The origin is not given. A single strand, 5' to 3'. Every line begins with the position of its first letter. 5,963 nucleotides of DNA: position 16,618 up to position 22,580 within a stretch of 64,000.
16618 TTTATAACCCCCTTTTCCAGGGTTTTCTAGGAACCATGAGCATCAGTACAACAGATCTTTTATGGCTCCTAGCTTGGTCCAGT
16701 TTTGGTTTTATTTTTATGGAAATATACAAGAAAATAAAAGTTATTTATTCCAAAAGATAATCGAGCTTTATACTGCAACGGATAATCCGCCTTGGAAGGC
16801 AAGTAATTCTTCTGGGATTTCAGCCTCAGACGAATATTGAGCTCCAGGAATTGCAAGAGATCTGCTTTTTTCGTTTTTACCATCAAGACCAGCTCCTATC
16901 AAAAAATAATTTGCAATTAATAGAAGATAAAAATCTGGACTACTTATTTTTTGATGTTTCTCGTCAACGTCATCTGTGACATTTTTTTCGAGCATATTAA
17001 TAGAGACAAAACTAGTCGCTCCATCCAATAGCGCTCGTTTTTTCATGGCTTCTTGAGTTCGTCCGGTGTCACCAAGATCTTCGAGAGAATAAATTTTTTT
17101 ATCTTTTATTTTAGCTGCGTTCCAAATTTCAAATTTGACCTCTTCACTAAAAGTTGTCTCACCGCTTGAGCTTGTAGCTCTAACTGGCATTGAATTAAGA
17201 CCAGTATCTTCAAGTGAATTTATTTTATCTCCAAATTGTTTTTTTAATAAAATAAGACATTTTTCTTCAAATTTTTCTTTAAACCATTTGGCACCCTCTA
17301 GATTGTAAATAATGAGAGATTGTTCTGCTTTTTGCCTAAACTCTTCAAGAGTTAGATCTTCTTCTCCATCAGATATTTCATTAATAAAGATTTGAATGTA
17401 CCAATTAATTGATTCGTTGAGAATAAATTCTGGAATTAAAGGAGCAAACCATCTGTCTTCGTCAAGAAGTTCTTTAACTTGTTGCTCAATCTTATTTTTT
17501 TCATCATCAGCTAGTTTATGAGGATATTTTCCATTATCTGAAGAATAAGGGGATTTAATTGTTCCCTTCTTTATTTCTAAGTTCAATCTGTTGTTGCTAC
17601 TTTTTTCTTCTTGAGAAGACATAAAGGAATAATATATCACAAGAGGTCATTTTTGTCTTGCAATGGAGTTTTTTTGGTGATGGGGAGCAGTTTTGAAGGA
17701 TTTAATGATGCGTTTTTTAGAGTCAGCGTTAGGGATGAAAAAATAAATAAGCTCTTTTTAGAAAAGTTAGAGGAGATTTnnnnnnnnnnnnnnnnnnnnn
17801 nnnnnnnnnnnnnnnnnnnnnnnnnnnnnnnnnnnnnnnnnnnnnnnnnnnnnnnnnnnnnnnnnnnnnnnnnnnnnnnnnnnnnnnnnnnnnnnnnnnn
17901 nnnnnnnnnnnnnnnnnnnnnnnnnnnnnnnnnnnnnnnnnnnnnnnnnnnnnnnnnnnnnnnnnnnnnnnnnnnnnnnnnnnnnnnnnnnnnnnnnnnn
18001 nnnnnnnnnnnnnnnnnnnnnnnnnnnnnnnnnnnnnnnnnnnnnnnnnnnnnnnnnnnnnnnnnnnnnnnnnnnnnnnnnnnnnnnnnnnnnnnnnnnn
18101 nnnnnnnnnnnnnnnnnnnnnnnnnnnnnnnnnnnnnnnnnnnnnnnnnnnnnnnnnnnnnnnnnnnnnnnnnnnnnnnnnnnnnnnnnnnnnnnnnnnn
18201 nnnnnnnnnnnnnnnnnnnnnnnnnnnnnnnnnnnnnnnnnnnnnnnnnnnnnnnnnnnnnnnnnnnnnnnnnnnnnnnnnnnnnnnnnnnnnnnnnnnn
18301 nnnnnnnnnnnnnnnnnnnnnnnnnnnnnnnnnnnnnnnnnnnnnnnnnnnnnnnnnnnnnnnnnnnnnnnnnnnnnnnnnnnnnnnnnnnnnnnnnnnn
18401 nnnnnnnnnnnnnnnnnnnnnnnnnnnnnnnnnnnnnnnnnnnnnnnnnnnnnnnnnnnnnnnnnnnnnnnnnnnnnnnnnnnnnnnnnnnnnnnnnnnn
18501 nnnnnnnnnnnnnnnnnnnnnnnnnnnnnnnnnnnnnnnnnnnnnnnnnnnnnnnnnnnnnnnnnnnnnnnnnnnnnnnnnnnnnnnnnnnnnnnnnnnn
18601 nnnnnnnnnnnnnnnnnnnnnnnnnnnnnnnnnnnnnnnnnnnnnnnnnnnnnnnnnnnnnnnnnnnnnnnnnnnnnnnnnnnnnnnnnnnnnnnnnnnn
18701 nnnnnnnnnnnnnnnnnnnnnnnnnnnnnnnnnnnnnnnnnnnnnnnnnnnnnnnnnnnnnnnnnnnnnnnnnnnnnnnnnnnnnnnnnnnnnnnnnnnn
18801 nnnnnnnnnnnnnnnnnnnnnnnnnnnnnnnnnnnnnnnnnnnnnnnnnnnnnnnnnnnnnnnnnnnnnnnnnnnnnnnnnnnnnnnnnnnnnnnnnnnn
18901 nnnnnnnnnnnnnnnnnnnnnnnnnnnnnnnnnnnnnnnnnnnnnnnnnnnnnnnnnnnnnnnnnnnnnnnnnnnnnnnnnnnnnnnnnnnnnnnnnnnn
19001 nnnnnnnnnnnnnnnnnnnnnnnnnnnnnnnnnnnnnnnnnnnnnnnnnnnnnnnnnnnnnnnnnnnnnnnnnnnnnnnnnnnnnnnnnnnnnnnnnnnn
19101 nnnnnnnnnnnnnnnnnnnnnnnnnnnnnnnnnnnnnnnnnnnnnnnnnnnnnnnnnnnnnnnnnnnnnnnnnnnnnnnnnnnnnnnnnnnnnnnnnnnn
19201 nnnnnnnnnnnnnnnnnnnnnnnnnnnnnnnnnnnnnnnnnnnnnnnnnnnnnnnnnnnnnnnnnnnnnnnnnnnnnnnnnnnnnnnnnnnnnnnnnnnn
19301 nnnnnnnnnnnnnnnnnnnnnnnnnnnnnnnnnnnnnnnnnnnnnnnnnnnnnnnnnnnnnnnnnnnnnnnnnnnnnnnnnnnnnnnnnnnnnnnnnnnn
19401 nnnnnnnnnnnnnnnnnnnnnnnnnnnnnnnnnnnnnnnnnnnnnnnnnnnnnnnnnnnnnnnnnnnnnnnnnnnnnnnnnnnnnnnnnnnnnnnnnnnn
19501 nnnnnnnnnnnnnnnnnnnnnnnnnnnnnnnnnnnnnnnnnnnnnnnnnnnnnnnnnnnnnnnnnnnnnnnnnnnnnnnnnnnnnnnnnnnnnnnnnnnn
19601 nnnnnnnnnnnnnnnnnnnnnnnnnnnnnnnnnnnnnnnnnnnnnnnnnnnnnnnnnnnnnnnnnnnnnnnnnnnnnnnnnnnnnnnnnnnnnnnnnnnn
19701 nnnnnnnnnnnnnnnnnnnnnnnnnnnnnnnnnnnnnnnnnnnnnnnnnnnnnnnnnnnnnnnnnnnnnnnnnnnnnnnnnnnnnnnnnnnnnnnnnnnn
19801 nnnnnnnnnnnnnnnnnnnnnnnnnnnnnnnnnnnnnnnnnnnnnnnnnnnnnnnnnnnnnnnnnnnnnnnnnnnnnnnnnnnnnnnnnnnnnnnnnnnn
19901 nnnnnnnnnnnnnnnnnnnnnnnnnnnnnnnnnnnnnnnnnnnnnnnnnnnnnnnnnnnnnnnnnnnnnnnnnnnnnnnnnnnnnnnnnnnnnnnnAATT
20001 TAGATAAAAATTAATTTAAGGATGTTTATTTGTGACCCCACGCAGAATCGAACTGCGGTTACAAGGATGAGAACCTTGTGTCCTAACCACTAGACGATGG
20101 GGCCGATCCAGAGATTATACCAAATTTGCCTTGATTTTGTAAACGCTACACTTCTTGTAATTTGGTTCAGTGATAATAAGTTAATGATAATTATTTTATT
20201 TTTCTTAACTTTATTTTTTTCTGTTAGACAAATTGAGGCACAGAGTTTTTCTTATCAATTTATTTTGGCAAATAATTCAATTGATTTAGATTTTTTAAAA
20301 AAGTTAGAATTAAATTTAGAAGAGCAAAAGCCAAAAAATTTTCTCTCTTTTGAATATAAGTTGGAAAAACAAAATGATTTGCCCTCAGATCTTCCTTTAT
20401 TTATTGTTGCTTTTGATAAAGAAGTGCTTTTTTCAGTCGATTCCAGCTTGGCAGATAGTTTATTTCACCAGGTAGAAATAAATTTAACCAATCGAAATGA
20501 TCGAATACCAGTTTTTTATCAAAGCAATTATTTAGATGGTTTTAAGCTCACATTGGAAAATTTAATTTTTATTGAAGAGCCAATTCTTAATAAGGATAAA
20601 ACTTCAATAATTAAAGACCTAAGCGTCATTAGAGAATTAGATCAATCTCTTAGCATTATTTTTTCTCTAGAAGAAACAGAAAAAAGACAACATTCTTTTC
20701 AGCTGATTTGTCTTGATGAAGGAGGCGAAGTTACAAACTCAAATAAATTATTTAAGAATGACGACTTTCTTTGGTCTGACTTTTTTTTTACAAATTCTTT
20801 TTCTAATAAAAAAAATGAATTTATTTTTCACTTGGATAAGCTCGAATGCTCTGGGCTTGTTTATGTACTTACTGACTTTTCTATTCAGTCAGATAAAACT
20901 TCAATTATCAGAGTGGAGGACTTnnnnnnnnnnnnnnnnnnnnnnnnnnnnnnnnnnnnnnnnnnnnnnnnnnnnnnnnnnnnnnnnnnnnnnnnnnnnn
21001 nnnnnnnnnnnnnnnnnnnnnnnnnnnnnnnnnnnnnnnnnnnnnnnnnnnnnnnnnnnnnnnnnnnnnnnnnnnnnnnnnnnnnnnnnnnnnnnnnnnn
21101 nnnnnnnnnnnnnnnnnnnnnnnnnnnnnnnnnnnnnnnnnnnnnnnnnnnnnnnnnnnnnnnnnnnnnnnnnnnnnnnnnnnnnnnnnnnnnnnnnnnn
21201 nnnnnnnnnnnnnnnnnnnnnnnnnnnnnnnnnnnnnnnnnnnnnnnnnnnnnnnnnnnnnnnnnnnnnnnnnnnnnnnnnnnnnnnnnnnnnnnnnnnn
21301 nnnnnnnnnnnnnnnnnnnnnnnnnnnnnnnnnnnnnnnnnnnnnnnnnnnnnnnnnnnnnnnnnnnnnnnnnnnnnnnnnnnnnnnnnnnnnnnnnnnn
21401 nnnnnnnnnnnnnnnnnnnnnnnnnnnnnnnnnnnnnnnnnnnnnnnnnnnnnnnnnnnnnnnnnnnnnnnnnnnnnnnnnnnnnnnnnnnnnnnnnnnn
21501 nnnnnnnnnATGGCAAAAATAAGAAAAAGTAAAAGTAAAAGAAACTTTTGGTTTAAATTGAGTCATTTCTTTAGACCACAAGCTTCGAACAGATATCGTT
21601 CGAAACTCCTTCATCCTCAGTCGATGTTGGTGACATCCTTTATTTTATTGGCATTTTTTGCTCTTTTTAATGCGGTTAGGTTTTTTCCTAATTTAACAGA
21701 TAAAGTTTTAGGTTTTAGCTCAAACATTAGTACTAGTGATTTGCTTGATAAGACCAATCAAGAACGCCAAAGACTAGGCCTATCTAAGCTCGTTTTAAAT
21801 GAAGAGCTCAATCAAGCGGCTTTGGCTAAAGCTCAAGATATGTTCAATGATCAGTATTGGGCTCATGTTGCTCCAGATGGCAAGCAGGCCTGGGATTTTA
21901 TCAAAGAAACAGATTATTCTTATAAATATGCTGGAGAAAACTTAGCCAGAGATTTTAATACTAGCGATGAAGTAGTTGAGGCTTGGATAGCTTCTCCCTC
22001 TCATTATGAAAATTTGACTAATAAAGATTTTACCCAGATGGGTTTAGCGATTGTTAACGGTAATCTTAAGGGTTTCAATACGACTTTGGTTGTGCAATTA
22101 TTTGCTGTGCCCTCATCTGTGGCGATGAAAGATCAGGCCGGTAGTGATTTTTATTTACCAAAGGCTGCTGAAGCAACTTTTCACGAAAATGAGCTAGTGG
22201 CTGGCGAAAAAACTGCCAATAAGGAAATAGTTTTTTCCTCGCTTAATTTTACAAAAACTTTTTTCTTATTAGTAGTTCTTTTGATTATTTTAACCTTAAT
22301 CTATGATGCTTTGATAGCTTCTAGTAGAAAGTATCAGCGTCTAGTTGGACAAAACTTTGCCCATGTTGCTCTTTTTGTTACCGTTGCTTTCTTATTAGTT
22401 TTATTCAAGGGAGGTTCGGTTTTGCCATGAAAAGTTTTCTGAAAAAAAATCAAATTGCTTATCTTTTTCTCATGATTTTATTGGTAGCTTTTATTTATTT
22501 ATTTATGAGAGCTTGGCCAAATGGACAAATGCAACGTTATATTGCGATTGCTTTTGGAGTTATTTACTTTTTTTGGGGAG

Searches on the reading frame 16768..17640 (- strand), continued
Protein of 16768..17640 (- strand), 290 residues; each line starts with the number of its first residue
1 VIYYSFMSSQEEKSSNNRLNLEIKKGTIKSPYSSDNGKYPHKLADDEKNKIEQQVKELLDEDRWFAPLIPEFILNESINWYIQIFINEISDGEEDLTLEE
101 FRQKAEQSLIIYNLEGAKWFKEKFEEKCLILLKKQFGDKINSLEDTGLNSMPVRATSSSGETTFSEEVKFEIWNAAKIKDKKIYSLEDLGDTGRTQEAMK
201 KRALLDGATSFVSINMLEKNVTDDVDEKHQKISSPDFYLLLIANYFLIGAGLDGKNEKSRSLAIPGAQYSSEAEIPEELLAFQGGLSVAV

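Call 85: find_related_loci(query=A2, collection=metagenome_contigs, flank=6000)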
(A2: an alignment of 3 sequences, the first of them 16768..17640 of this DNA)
Query A2 (290 aa) in metagenome_contigs; peptide patterns used: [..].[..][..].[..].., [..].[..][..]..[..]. (x = any residue, [..] = any of these).
161 stretches matched a pattern; 1 encode a relative of the query (tblastn E <= 1e-3); 1 distinct loci.
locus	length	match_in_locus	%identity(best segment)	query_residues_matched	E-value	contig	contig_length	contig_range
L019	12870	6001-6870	98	1-290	0e+0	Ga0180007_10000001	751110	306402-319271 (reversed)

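Call 86: search_protein_families(library=phrogs, proteins=[L008:1-1668:-, L008:2018-2536:+, L008:2608-3258:+, L008:3340-3747:+, L008:3725-4171:-, L008:4207-4596:-, L008:4677-5648:-, L008:5780-6070:-, L008:6277-6717:+, L008:6724-7236:+], max_evalue=0.001)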
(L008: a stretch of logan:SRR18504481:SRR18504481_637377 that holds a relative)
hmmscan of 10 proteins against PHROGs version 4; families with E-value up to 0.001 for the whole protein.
L008:1-1668:- (556 aa): 1 family
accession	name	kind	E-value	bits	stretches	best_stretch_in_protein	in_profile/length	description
phrog_95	-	integration and excision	6.6e-21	75.5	2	3-92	88-176/651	integrase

L008:2018-2536:+ (172 aa): 0 families

L008:2608-3258:+ (216 aa): 0 families

L008:3340-3747:+ (135 aa): 0 families

L008:3725-4171:- (148 aa): 0 families

L008:4207-4596:- (129 aa): 0 families

L008:4677-5648:- (323 aa): 21 families
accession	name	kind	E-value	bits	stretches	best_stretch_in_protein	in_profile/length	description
phrog_14240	-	unknown function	6.5e-29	102.1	1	2-202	2-198/315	-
phrog_333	-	DNA, RNA and nucleotide metabolism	4.2e-12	47.4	1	221-293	13-79/138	HNH endonuclease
phrog_6050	-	DNA, RNA and nucleotide metabolism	5.7e-10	39.6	1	222-295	294-360/402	HNH endonuclease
phrog_589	-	DNA, RNA and nucleotide metabolism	1.8e-09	38.6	1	232-293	84-139/179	HNH endonuclease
phrog_10822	-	DNA, RNA and nucleotide metabolism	7.4e-09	36.6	1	224-291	85-146/245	HNH endonuclease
phrog_144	-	DNA, RNA and nucleotide metabolism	6.8e-08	33.4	1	232-302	77-142/175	HNH endonuclease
phrog_15103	-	unknown function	9.1e-08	32.9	1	179-308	147-270/280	-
phrog_7785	-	DNA, RNA and nucleotide metabolism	2.5e-07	31.8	1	262-294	81-113/147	HNH endonuclease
phrog_2214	-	DNA, RNA and nucleotide metabolism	2.5e-07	31.1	1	221-293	175-237/429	HNH endonuclease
phrog_1271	-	DNA, RNA and nucleotide metabolism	2.9e-06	27.9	1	225-320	252-342/361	HNH endonuclease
phrog_8660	-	DNA, RNA and nucleotide metabolism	3.6e-06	28.2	1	192-292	77-176/196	HNH endonuclease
phrog_7275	-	unknown function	2.1e-05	25.7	1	263-293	8-38/67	-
phrog_5956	-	DNA, RNA and nucleotide metabolism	2.1e-05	25.2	1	221-297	41-112/138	HNH endonuclease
phrog_9545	-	DNA, RNA and nucleotide metabolism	4.1e-05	24.3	1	226-292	98-164/206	HNH endonuclease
phrog_2118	-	DNA, RNA and nucleotide metabolism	4.7e-05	24.1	1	141-292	84-221/301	HNH endonuclease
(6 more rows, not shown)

L008:5780-6070:- (96 aa): 1 family
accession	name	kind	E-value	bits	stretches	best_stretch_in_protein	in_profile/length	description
phrog_26239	-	unknown function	1.3e-05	26.6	1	6-63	19-87/146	-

L008:6277-6717:+ (146 aa): 0 families

L008:6724-7236:+ (170 aa): 0 families

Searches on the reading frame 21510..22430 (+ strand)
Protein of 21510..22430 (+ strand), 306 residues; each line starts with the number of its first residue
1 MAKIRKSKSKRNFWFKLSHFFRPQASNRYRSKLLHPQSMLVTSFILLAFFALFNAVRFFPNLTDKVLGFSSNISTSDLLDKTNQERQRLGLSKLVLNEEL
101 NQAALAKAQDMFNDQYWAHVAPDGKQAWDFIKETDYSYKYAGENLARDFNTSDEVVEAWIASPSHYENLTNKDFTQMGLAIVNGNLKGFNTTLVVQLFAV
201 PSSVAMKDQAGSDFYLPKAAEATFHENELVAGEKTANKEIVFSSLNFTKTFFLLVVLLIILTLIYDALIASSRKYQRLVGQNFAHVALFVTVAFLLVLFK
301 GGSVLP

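Call 75: search_protein_families(library=pfam, proteins=[window:21510-22430:+], max_evalue=0.001)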
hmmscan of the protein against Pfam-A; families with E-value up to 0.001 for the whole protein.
window:21510-22430:+ (306 aa): 1 family
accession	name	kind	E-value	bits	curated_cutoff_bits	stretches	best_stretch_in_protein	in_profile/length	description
PF00188.32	CAP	-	1.1e-19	71.9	21.1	1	79-196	1-115/117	Cysteine-rich secretory protein family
